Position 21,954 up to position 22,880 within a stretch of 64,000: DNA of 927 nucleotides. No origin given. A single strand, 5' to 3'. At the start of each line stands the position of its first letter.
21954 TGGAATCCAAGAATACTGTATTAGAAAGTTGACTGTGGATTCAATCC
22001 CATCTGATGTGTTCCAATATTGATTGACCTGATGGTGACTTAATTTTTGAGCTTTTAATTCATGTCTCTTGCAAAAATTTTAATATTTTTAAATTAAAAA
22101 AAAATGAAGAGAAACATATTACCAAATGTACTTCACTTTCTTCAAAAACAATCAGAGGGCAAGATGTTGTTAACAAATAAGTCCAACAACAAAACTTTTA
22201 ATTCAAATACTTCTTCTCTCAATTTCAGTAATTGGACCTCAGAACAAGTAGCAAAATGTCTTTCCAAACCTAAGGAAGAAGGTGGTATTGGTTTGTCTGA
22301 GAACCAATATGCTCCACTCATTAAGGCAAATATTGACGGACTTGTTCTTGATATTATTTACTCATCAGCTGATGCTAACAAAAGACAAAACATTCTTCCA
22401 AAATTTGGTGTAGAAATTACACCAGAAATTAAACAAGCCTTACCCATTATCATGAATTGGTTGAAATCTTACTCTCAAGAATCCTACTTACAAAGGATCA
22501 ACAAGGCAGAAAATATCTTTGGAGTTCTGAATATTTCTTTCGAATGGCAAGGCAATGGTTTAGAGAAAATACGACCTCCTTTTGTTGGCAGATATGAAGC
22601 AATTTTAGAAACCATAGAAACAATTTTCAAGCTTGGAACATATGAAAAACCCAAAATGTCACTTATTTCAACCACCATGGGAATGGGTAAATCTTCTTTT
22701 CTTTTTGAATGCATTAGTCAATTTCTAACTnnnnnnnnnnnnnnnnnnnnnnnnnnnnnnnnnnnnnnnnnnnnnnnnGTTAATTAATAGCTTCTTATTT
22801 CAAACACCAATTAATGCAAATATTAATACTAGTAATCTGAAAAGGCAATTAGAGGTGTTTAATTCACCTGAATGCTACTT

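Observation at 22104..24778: SAM-like domain fused to a STAND/NACHT-like P-loop NTPase, reconstructed across two 40- and 43-nt introns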

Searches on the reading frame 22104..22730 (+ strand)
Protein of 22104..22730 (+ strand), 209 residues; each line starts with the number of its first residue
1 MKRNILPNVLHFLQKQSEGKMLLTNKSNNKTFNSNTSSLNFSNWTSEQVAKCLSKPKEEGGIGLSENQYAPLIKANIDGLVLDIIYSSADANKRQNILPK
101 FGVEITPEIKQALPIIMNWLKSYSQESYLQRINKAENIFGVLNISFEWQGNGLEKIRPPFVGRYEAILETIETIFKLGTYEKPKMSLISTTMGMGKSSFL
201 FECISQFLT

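Call 63: predict_structure(protein=window:22104-22730:+)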
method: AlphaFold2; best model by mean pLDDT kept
length: 209 residues; sequences in the alignment: 1
mean_pLDDT: 37.2   pTM: 0.29
mean pLDDT of the five models: 37.2, 34.7, 34.1, 31.7, 31.7
residues with pLDDT >= 90: 0; 70-90: 2; 50-70: 24; < 50: 183
segments of 3 or more residues with pLDDT < 50: 1-43, 57-61, 75-209
pLDDT, mean of each block of 10 residues (from residue 1): 28 28 28 29 51 54 62 48 40 42 44 46 37 33 26 30 34 33 26 32 32
secondary structure, 60 per line:
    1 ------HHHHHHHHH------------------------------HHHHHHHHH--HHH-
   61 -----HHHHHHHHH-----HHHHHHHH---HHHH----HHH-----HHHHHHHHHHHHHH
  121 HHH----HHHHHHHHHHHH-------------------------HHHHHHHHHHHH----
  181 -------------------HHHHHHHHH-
elements in order: H7-15 H46-54 H66-74 H80-87 H91-94 H107-123 H128-139 H165-176 H200-208
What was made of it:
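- On SAM domain: Five helices are predicted in a SAM-like order, but the model is unusable for fold search (call 63).
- Tried and rejected: Exon 1 alone gave pLDDT 37 (call 63).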

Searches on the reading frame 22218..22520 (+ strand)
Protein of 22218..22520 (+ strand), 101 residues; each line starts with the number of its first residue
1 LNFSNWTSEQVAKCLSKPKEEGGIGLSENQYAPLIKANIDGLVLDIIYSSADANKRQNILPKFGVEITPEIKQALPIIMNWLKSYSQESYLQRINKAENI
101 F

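Call 64: search_solved_structures(query=window:22218-22520:+, max_evalue=10, show_alignments=3)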
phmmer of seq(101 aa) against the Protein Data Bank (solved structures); distinct sequences matched with E-value up to 10: 1.
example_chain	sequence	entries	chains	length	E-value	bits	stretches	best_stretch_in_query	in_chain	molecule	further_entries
4fdy_A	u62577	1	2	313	0.07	16.5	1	53-94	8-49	Similar to lipoprotein, NLP/P60 family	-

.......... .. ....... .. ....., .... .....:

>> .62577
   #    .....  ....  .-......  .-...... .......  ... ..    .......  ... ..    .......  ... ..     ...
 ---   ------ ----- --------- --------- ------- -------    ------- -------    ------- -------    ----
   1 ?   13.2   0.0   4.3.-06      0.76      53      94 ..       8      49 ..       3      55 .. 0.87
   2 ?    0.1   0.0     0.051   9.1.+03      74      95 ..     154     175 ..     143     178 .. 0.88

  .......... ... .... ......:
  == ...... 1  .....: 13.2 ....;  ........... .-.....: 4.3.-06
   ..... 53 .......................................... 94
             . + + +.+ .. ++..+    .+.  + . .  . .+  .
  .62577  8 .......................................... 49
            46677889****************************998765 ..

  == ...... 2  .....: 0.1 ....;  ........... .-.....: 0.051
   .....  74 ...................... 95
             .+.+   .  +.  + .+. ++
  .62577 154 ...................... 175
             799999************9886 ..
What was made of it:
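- On SAM domain: No SAM protein appears among PDB sequence hits (call 64).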

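Call 65: search_protein_families(library=pfam, proteins=[window:22218-22520:+], max_evalue=10)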
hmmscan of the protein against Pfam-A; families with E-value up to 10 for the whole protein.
seq(101 aa): 0 families
